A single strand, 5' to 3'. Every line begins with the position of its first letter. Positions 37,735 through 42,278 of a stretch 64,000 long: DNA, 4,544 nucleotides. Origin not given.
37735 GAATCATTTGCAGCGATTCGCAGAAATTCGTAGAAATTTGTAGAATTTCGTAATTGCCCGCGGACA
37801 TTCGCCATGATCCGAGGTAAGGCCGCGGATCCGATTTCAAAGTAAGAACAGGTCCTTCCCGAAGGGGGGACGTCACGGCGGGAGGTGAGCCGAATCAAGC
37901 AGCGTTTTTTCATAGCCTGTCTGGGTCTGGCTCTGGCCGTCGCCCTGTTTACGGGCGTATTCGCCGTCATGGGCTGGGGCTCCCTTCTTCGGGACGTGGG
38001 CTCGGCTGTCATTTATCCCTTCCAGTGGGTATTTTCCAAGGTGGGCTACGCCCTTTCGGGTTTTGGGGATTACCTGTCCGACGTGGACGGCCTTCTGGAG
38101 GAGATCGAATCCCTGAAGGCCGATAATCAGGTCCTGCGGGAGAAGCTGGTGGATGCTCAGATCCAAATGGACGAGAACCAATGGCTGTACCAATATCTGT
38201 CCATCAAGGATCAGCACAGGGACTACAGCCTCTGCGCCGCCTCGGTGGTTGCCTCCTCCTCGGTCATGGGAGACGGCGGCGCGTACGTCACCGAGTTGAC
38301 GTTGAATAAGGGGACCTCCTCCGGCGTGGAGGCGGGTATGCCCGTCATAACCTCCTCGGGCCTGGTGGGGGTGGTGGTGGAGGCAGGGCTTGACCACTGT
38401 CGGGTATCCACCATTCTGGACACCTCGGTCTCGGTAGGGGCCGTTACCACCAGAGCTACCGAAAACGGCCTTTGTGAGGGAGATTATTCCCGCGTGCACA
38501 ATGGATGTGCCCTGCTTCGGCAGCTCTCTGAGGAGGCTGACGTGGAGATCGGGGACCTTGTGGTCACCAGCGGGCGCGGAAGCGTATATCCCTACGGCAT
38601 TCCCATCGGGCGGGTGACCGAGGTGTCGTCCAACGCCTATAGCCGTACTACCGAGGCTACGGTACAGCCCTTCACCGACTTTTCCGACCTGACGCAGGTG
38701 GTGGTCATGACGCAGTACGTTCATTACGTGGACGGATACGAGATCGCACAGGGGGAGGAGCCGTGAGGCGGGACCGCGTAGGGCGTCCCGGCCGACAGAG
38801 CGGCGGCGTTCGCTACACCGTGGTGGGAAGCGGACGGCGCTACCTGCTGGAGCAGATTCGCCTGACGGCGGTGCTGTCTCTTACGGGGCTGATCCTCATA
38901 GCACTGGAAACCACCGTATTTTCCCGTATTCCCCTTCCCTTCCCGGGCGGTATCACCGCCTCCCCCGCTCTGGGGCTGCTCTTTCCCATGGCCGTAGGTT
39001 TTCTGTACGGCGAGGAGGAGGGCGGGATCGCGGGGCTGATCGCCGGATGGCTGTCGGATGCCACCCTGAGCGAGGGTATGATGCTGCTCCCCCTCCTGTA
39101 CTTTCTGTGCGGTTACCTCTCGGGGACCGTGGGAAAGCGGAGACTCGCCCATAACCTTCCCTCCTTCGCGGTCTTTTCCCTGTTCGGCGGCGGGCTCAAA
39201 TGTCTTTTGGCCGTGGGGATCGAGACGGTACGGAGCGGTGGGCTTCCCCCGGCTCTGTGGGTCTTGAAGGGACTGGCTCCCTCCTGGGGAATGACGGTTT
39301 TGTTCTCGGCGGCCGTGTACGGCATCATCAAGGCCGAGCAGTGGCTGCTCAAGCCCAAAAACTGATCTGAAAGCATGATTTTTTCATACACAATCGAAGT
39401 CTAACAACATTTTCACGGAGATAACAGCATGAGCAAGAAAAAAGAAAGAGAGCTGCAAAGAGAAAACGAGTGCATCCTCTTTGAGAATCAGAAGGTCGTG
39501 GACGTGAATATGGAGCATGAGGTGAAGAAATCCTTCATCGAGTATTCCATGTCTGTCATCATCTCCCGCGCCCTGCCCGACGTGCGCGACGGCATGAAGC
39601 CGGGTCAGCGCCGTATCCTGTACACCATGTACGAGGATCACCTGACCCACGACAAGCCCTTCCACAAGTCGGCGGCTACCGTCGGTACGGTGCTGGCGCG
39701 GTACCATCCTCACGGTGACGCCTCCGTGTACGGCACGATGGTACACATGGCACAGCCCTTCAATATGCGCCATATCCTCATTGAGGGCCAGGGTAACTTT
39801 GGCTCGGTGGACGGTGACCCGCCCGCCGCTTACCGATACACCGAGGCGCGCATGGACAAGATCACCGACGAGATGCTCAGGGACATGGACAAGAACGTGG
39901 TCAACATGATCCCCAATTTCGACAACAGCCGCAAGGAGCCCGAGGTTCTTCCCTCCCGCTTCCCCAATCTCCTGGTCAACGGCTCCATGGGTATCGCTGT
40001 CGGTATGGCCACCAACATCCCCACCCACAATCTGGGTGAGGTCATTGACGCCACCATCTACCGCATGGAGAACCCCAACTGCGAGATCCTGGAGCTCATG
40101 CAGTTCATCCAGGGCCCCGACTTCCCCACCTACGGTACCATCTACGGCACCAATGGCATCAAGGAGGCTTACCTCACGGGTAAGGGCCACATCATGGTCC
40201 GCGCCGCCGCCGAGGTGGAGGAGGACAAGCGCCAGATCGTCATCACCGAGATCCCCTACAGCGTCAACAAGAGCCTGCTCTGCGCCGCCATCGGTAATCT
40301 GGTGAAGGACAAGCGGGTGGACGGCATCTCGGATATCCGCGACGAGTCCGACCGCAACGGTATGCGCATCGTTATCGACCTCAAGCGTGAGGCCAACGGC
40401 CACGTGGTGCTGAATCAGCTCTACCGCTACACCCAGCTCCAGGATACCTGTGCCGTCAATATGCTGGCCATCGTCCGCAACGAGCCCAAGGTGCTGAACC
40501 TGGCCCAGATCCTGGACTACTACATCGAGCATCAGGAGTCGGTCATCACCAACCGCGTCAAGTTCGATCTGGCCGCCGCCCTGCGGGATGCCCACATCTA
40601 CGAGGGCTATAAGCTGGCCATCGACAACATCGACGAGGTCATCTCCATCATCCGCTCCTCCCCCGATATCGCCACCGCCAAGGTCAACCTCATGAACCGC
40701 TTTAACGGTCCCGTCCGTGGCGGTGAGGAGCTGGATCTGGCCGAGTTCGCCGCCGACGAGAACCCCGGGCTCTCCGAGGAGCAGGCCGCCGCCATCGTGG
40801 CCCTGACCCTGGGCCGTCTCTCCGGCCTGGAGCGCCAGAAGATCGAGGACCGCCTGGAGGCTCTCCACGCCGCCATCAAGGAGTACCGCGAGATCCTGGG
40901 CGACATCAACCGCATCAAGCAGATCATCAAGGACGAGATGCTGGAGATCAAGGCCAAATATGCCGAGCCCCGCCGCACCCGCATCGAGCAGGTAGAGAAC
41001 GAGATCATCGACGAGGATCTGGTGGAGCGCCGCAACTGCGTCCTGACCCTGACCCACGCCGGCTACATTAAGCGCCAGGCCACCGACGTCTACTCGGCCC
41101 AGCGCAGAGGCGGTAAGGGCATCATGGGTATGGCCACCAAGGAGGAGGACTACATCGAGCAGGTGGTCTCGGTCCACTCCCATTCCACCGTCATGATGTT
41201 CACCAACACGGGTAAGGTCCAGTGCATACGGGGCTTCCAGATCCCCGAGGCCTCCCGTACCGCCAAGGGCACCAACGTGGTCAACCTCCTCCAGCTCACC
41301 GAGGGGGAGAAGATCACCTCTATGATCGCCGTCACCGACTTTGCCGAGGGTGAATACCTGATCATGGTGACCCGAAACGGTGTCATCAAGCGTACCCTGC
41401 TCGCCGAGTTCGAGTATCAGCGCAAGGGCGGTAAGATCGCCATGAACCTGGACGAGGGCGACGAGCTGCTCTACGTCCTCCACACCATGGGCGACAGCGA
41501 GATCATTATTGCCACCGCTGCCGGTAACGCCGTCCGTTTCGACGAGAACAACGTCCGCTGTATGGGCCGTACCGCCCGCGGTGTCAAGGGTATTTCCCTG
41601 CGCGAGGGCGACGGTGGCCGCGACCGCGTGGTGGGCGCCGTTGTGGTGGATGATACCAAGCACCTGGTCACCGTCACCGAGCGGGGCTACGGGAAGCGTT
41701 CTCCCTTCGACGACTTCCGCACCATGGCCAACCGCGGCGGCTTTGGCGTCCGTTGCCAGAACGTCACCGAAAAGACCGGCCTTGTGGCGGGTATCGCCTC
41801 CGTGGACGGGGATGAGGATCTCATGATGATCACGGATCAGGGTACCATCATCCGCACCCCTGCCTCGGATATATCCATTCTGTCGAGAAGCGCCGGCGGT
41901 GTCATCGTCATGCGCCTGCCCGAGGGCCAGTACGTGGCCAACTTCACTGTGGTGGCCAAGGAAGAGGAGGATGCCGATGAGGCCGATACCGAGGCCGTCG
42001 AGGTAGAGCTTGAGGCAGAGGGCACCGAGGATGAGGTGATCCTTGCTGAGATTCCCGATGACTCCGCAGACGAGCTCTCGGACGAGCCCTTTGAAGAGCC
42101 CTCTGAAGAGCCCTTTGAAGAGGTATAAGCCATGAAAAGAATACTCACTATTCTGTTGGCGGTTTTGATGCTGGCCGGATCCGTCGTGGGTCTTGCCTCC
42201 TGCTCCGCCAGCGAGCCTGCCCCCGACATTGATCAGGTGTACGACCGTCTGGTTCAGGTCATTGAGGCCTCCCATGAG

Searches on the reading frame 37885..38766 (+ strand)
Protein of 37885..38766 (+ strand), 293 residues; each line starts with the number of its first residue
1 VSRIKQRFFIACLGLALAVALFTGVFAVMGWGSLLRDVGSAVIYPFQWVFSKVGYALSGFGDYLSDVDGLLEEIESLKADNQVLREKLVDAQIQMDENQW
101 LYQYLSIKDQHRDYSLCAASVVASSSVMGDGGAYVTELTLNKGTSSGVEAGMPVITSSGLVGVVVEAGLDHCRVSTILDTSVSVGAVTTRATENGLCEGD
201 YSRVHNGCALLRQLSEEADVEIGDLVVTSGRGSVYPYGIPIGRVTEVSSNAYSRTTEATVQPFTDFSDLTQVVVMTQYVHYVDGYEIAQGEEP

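Call 10: search_protein_families(library=pfam, proteins=[window:37885-38766:+], max_evalue=0.01)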
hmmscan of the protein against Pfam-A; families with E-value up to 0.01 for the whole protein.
window:37885-38766:+ (293 aa): 1 family
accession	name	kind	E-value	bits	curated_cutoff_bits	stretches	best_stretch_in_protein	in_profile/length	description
PF04085.20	MreC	-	7.5e-39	133.3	28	1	132-275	7-146/147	Rod shape-determining protein MreC, barrel core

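Call 17: find_related_loci(query=window:37885-38766:+, collection=metagenome_contigs, flank=10000)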
Query window:37885-38766:+ (293 aa) in metagenome_contigs; peptide patterns used: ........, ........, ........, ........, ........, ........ (x = any residue, [..] = any of these).
139 stretches matched a pattern; 16 encode a relative of the query (tblastn E <= 1e-3); 16 distinct loci.
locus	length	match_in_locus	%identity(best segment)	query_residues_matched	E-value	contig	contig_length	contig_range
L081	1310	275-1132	73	1-286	9e-158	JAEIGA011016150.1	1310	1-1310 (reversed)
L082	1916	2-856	74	7-291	1e-148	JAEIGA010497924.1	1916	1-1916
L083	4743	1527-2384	74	1-286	5e-134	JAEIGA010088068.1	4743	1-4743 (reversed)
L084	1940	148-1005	75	1-286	1e-140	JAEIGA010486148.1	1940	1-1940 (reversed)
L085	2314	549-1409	65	1-290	7e-135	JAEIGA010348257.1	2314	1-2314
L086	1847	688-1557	65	1-293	2e-135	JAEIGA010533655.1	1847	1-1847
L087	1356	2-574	81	100-290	6e-106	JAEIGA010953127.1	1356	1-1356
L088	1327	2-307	66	191-292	1e-41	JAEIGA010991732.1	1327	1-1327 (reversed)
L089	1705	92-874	29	7-275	2e-26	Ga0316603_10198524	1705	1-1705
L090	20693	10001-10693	31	45-275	5e-22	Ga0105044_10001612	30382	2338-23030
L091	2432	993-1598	31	36-247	7e-21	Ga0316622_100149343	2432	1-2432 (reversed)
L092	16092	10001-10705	32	45-275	2e-17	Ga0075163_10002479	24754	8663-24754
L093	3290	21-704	32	48-275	2e-17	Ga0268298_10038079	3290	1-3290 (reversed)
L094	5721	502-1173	28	56-292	4e-16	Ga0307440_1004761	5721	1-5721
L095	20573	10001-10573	28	77-275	1e-14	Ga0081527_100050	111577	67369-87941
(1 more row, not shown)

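Call 22: find_homologous_proteins(query=window:37885-38766:+, max_evalue=1e-30)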
Query window:37885-38766:+ (293 aa): 290 proteins with E <= 1e-30 among 4611 candidates; the best 120 are listed.
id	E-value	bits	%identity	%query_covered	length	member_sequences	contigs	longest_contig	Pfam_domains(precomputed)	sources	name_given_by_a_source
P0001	1.2e-186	637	99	100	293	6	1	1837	PF04085.21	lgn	-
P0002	7.5e-171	585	89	100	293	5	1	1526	PF04085.21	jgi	jgi:rod shape-determining protein MreC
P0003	3.4e-147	507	77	100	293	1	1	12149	PF04085.21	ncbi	-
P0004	7.4e-146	503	76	100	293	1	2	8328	PF04085.21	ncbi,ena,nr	ncbi:MAG: rod shape-determining protein MreC [Clostridia bacterium]|nr:rod shape-determining protein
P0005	8.6e-145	499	75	99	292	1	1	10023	PF04085.21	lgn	-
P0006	9.8e-145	499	76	99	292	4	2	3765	PF04085.21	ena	-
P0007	4.3e-144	497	74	100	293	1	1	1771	PF04085.21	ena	-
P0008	6.4e-144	496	74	100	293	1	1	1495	PF04085.21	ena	-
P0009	7.6e-144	496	75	100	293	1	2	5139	PF04085.21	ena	-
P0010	7.8e-144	496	75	100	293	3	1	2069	PF04085.21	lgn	-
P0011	1.3e-143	495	75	100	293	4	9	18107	PF04085.21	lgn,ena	-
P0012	4.3e-143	494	74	99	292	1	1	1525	PF04085.21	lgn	-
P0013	4.8e-143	494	76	99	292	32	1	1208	PF04085.21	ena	-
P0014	5.4e-143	493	74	99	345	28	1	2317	PF04085.21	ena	-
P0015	5.5e-143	493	74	100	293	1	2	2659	PF04085.21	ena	-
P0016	1.2e-142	492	74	98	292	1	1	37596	PF04085.21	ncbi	-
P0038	4.3e-141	487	73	99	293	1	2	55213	PF04085.21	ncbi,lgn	-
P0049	1.3e-140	486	73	99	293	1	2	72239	PF04085.21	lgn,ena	-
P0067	2.3e-139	481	72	99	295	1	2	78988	PF04085.21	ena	-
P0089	1.7e-136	472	71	98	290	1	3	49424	PF04085.21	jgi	-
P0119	4.6e-132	458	70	100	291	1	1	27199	PF04085.21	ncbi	-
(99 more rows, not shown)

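Call 24: find_encoding_contigs(protein=P0001, flank=10000, max_places=2)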
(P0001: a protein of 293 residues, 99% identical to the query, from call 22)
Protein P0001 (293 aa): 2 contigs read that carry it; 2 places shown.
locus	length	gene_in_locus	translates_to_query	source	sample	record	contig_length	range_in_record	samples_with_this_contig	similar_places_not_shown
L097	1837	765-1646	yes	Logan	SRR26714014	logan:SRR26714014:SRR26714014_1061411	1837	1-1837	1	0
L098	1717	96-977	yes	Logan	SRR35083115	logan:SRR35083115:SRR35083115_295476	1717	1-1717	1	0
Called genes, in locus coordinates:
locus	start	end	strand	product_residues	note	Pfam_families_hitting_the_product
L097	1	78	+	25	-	?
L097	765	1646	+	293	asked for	PF04085:MreC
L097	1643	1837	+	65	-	?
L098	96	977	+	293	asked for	PF04085:MreC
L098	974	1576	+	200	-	PF07155:ECF-ribofla_trS (weak)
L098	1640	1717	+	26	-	?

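Call 25: find_encoding_contigs(protein=P0002, flank=10000, max_places=2)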
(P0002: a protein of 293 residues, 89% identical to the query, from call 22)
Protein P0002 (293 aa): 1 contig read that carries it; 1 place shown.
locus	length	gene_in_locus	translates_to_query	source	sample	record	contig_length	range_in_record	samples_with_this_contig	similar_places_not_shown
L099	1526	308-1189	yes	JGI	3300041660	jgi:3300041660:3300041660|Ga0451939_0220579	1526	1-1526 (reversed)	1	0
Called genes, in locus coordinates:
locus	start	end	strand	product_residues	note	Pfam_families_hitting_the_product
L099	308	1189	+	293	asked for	PF04085:MreC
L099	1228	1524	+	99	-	?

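Call 26: find_encoding_contigs(protein=P0003, flank=10000, max_places=2)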
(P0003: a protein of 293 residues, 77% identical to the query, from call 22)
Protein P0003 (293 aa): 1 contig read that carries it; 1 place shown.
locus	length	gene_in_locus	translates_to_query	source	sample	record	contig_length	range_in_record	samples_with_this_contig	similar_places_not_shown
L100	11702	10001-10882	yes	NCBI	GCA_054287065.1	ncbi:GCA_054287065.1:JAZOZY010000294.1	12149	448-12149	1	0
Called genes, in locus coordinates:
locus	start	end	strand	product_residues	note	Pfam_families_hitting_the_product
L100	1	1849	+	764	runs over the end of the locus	?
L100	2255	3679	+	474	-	PF00308:Bac_DnaA, PF01695:IstB_IS21 (weak), PF00004:AAA, PF00910:RNA_helicase (weak), PF01637:ATPase_2 (weak), PF13173:AAA_14 (weak), PF13401:AAA_22 (faint), PF08299:Bac_DnaA_C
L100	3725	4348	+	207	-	-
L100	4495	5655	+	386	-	PF00712:DNA_pol3_beta, PF02767:DNA_pol3_beta_2, PF02768:DNA_pol3_beta_3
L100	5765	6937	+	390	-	PF02463:SMC_N, PF13175:AAA_15 (weak), PF13476:AAA_23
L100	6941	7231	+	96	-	-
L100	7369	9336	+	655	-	PF02518:HATPase_c, PF00204:DNA_gyraseB, PF01751:Toprim, PF00986:DNA_gyraseB_C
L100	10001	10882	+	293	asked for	PF04085:MreC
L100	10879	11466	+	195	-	-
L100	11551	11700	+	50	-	?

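Call 27: find_encoding_contigs(protein=P0049, flank=10000, max_places=2)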
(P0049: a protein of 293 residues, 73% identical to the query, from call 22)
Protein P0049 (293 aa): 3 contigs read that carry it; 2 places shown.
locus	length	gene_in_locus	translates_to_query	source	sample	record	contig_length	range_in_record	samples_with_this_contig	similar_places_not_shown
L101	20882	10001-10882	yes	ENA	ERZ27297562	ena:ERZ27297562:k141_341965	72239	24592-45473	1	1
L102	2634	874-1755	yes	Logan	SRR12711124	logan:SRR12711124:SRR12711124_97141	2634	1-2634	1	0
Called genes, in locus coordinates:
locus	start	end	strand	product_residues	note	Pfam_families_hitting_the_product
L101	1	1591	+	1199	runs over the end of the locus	PF01855:POR_N, PF17147:PFOR_II, PF01558:POR, PF10371:EKR, PF00037:Fer4 (faint), PF12837:Fer4_6 (faint), PF12838:Fer4_7, PF02775:TPP_enzyme_C, +2 more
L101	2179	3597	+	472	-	PF00308:Bac_DnaA, PF01695:IstB_IS21 (weak), PF00004:AAA, PF00910:RNA_helicase (weak), PF01637:ATPase_2 (weak), PF13173:AAA_14 (weak), PF13401:AAA_22 (faint), PF08299:Bac_DnaA_C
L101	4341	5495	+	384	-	PF00712:DNA_pol3_beta, PF02767:DNA_pol3_beta_2, PF02768:DNA_pol3_beta_3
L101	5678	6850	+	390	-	PF02463:SMC_N, PF13175:AAA_15 (weak), PF13476:AAA_23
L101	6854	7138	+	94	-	-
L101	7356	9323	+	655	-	PF02518:HATPase_c, PF00204:DNA_gyraseB, PF01751:Toprim, PF00986:DNA_gyraseB_C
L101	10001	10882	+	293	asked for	PF04085:MreC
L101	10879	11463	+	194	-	-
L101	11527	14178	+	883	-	PF00521:DNA_topoisoIV, PF03989:DNA_gyraseA_C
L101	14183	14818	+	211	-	-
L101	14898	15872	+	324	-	-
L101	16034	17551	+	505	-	-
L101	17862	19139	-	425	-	PF07833:Cu_amine_oxidN1, PF07486:Hydrolase_2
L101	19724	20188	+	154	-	PF01475:FUR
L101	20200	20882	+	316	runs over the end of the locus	PF01297:ZnuA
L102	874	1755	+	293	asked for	PF04085:MreC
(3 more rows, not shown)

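Call 28: find_encoding_contigs(protein=P0067, flank=10000, max_places=1)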
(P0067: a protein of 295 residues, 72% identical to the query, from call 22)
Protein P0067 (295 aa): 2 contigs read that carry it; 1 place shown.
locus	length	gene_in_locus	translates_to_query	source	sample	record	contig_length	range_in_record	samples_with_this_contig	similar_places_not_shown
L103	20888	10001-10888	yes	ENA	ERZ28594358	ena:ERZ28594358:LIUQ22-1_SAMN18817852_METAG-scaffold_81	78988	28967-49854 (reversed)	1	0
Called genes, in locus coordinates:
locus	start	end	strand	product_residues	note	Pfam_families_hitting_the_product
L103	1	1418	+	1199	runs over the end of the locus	PF01855:POR_N, PF17147:PFOR_II, PF01558:POR, PF10371:EKR, PF00037:Fer4 (faint), PF12837:Fer4_6 (faint), PF12838:Fer4_7, PF02775:TPP_enzyme_C, +1 more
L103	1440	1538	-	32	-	-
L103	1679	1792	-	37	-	-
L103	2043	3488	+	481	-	PF00308:Bac_DnaA, PF01695:IstB_IS21 (weak), PF00004:AAA, PF00910:RNA_helicase (weak), PF01637:ATPase_2 (weak), PF13173:AAA_14 (weak), PF13401:AAA_22 (faint), PF08299:Bac_DnaA_C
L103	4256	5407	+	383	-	PF00712:DNA_pol3_beta, PF02767:DNA_pol3_beta_2, PF02768:DNA_pol3_beta_3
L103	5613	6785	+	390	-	PF02463:SMC_N, PF13175:AAA_15, PF13476:AAA_23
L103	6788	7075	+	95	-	-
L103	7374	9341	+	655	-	PF02518:HATPase_c, PF00204:DNA_gyraseB, PF01751:Toprim, PF00986:DNA_gyraseB_C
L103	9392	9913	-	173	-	-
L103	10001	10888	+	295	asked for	PF04085:MreC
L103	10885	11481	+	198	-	-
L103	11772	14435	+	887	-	PF00521:DNA_topoisoIV, PF03989:DNA_gyraseA_C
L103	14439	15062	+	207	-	-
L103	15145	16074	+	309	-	-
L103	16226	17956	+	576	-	-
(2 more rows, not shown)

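Call 29: find_encoding_contigs(protein=P0089, flank=10000, max_places=1)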
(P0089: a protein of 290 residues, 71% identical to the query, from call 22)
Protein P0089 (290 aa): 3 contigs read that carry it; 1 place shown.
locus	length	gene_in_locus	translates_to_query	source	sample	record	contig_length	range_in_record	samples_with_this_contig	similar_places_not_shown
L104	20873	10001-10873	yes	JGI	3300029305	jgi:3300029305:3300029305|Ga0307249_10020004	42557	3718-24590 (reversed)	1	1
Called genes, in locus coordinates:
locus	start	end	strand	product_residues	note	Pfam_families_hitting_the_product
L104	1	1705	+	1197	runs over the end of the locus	PF01855:POR_N, PF17147:PFOR_II, PF01558:POR, PF10371:EKR, PF00037:Fer4 (faint), PF12838:Fer4_7, PF13484:Fer4_16 (weak), PF02775:TPP_enzyme_C, +1 more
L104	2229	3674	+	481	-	PF00308:Bac_DnaA, PF01695:IstB_IS21 (weak), PF00004:AAA, PF00910:RNA_helicase (faint), PF01637:ATPase_2 (weak), PF13173:AAA_14 (weak), PF13401:AAA_22 (faint), PF08299:Bac_DnaA_C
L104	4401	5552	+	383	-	PF00712:DNA_pol3_beta, PF02767:DNA_pol3_beta_2, PF02768:DNA_pol3_beta_3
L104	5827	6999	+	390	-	PF02463:SMC_N, PF13175:AAA_15 (weak), PF13476:AAA_23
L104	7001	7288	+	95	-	-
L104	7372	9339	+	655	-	PF02518:HATPase_c, PF00204:DNA_gyraseB, PF01751:Toprim, PF00986:DNA_gyraseB_C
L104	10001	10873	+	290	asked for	PF04085:MreC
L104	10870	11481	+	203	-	PF07155:ECF-ribofla_trS (weak)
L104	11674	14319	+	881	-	PF00521:DNA_topoisoIV, PF03989:DNA_gyraseA_C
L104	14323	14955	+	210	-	-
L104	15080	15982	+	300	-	-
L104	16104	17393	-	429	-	PF07833:Cu_amine_oxidN1, PF07486:Hydrolase_2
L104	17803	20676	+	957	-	-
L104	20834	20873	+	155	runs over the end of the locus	PF01475:FUR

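Call 30: find_encoding_contigs(protein=P0119, flank=10000, max_places=1)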
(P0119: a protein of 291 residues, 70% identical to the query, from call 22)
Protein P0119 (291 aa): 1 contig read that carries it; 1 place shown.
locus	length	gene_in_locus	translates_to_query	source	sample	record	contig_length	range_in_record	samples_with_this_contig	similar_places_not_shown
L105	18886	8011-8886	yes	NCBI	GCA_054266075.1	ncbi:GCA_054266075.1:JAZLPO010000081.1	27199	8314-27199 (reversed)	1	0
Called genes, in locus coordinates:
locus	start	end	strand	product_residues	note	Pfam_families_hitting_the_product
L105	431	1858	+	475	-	PF00308:Bac_DnaA, PF01695:IstB_IS21 (weak), PF00004:AAA, PF00910:RNA_helicase (weak), PF01637:ATPase_2 (weak), PF13173:AAA_14 (weak), PF13401:AAA_22 (faint), PF08299:Bac_DnaA_C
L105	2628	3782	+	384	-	PF00712:DNA_pol3_beta, PF02767:DNA_pol3_beta_2, PF02768:DNA_pol3_beta_3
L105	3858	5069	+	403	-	PF02463:SMC_N, PF13175:AAA_15, PF13476:AAA_23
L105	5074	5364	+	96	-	-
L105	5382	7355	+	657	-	PF02518:HATPase_c, PF00204:DNA_gyraseB, PF01751:Toprim, PF00986:DNA_gyraseB_C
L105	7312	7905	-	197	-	-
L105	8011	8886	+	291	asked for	PF04085:MreC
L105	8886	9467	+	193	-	-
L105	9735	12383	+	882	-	-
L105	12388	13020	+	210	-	-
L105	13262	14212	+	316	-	-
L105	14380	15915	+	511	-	-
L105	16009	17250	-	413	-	PF07833:Cu_amine_oxidN1, PF07486:Hydrolase_2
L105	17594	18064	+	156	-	PF01475:FUR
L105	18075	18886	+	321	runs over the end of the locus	PF01297:ZnuA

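Call 31: find_encoding_contigs(protein=P0016, flank=10000, max_places=1)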
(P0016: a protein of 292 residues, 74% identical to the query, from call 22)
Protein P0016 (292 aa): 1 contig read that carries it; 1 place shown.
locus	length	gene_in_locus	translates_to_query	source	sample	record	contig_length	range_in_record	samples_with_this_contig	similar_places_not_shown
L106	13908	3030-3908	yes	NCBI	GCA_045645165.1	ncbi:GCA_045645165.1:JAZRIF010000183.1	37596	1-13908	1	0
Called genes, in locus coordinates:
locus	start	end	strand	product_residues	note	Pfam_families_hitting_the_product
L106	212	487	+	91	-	-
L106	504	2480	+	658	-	PF02518:HATPase_c, PF00204:DNA_gyraseB, PF01751:Toprim, PF00986:DNA_gyraseB_C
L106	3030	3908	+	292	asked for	PF04085:MreC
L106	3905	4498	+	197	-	-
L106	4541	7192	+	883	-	PF00521:DNA_topoisoIV, PF03989:DNA_gyraseA_C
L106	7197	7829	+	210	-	-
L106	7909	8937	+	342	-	-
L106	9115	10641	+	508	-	-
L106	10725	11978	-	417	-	PF07833:Cu_amine_oxidN1, PF07486:Hydrolase_2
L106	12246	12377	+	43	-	-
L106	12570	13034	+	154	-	PF01475:FUR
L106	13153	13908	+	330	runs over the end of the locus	PF01297:ZnuA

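Call 32: find_encoding_contigs(protein=P0038, flank=10000, max_places=1)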
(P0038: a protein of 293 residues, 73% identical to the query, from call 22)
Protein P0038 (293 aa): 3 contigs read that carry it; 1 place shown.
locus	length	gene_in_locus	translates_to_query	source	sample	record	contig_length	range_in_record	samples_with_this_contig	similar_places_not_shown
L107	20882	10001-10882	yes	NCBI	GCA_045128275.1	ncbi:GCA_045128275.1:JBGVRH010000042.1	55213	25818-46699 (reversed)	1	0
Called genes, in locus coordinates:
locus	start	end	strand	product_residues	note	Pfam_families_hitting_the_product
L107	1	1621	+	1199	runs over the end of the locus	PF01855:POR_N, PF17147:PFOR_II, PF01558:POR, PF10371:EKR, PF00037:Fer4 (faint), PF12837:Fer4_6 (faint), PF12838:Fer4_7, PF02775:TPP_enzyme_C, +1 more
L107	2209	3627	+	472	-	PF00308:Bac_DnaA, PF01695:IstB_IS21 (weak), PF00004:AAA, PF00910:RNA_helicase (weak), PF01637:ATPase_2 (weak), PF13173:AAA_14 (weak), PF13401:AAA_22 (faint), PF08299:Bac_DnaA_C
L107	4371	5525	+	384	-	PF00712:DNA_pol3_beta, PF02767:DNA_pol3_beta_2, PF02768:DNA_pol3_beta_3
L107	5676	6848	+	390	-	PF02463:SMC_N, PF13175:AAA_15 (weak), PF13476:AAA_23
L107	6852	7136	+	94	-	-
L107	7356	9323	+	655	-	PF02518:HATPase_c, PF00204:DNA_gyraseB, PF01751:Toprim, PF00986:DNA_gyraseB_C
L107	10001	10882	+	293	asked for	PF04085:MreC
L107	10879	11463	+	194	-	-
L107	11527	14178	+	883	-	PF00521:DNA_topoisoIV, PF03989:DNA_gyraseA_C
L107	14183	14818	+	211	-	-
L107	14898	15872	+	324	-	-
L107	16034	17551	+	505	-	-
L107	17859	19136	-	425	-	PF07833:Cu_amine_oxidN1, PF07486:Hydrolase_2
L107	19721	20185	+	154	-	PF01475:FUR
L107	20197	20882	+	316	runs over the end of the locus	PF01297:ZnuA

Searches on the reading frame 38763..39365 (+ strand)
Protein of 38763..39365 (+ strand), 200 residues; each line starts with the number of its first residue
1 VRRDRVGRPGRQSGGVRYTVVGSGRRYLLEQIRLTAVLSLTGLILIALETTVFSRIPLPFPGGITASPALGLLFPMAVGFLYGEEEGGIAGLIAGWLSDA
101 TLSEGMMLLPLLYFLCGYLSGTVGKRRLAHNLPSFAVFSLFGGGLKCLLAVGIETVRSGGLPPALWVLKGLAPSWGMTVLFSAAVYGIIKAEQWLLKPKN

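Call 10: search_protein_families(library=pfam, proteins=[window:38763-39365:+], max_evalue=0.01)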
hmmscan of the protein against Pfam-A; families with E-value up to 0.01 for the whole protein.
window:38763-39365:+ (200 aa): 1 family
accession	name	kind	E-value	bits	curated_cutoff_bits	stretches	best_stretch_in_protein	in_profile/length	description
PF07155.17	ECF-ribofla_trS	-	1e-05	26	26.7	1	44-127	12-97/172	ECF-type riboflavin transporter, S component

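Call 64: search_protein_families(library=ncbifam, proteins=[window:38763-39365:+], max_evalue=0.01)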
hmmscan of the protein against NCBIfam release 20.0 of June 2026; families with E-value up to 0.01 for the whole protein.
window:38763-39365:+ (200 aa): 1 family
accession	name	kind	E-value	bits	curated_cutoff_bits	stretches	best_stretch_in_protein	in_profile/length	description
TIGR03426.1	shape_MreD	equivalog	0.0021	18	34.85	1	43-186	6-150/154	rod shape-determining protein MreD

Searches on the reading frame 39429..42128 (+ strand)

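Call 10: search_protein_families(library=pfam, proteins=[window:39429-42128:+], max_evalue=0.01)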
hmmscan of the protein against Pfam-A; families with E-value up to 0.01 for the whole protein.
window:39429-42128:+ (899 aa): 2 families
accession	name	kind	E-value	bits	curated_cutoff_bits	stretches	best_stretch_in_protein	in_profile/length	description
PF00521.26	DNA_topoisoIV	-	3.3e-156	520.9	31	1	47-504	1-431/432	DNA gyrase/topoisomerase IV, subunit A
PF03989.18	DNA_gyraseA_C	-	2e-63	210.1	27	6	796-842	1-47/48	DNA gyrase C-terminal domain, beta-propeller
